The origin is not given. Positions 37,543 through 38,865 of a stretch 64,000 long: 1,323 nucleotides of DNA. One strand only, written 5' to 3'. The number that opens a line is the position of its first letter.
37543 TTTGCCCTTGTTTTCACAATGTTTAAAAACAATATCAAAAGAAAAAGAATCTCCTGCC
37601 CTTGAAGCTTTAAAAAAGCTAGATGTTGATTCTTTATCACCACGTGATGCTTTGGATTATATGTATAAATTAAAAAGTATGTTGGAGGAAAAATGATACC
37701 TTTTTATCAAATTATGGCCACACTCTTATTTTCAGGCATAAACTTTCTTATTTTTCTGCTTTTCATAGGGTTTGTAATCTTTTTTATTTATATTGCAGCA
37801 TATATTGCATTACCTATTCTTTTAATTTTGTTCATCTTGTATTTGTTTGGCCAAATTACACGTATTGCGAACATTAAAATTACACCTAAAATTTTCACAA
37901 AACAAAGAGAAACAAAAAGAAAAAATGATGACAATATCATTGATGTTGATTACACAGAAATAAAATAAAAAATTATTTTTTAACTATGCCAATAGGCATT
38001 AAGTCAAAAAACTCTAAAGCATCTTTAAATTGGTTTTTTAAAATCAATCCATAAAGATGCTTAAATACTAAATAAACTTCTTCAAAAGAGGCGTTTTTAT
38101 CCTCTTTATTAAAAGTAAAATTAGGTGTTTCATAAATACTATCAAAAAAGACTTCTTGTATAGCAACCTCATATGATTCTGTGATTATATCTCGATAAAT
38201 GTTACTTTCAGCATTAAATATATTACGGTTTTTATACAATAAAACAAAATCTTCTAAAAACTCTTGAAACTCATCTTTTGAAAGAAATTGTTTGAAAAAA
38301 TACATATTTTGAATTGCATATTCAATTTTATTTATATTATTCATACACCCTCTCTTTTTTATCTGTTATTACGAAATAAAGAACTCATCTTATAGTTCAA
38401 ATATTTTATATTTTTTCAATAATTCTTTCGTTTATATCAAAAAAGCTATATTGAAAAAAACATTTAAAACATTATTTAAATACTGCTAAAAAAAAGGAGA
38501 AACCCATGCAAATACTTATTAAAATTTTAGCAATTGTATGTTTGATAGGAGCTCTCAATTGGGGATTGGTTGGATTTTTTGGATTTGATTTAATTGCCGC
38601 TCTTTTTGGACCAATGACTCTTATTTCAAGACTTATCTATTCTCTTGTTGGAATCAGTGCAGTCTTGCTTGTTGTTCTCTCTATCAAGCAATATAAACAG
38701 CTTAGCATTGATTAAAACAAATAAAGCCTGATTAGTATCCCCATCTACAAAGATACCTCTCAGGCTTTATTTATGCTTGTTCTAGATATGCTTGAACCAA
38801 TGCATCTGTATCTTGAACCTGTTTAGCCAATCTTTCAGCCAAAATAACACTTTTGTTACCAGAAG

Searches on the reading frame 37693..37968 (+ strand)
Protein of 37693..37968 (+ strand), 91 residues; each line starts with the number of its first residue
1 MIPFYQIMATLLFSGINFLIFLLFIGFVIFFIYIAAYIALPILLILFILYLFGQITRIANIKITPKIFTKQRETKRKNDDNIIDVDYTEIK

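Call 3: search_protein_families(library=pfam, proteins=[window:37693-37968:+], max_evalue=0.1)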
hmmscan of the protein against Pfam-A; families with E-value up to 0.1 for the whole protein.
window:37693-37968:+ (91 aa): 0 families

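Call 4: search_protein_families(library=ncbifam, proteins=[window:37693-37968:+], max_evalue=0.1)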
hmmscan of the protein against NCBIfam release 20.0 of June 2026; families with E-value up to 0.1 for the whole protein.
window:37693-37968:+ (91 aa): 1 family
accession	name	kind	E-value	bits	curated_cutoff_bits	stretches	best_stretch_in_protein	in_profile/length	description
TIGR04265.1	bac_cardiolipin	equivalog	0.065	12.2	290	1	15-70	8-65/483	cardiolipin synthase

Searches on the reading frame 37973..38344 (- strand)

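Call 3: search_protein_families(library=pfam, proteins=[window:37973-38344:-], max_evalue=0.1)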
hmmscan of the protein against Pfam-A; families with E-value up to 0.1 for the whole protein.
window:37973-38344:- (123 aa): 1 family
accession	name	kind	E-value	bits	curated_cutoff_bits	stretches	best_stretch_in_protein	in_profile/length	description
PF06998.16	DUF1307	-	0.091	13.4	28.3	0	22-95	43-118/123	Protein of unknown function (DUF1307)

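Call 4: search_protein_families(library=ncbifam, proteins=[window:37973-38344:-], max_evalue=0.1)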
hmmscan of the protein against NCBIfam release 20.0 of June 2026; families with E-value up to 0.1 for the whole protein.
window:37973-38344:- (123 aa): 1 family
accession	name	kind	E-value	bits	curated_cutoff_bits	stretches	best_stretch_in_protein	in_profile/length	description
TIGR00362.1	DnaA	equivalog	0.03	13.4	343.9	1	17-86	8-79/437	chromosomal replication initiator protein DnaA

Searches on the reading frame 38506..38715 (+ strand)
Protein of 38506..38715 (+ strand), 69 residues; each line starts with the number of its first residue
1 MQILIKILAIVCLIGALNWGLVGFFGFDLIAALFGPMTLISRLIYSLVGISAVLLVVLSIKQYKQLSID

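Call 3: search_protein_families(library=pfam, proteins=[window:38506-38715:+], max_evalue=0.1)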
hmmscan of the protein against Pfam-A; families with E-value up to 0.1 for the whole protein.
window:38506-38715:+ (69 aa): 1 family
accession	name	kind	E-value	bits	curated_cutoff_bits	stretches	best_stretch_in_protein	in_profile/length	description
PF04070.17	DUF378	-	3.9e-19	68.7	25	1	4-58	3-58/60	Domain of unknown function (DUF378)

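Call 4: search_protein_families(library=ncbifam, proteins=[window:38506-38715:+], max_evalue=0.1)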
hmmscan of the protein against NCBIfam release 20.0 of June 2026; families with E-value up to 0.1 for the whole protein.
window:38506-38715:+ (69 aa): 0 families
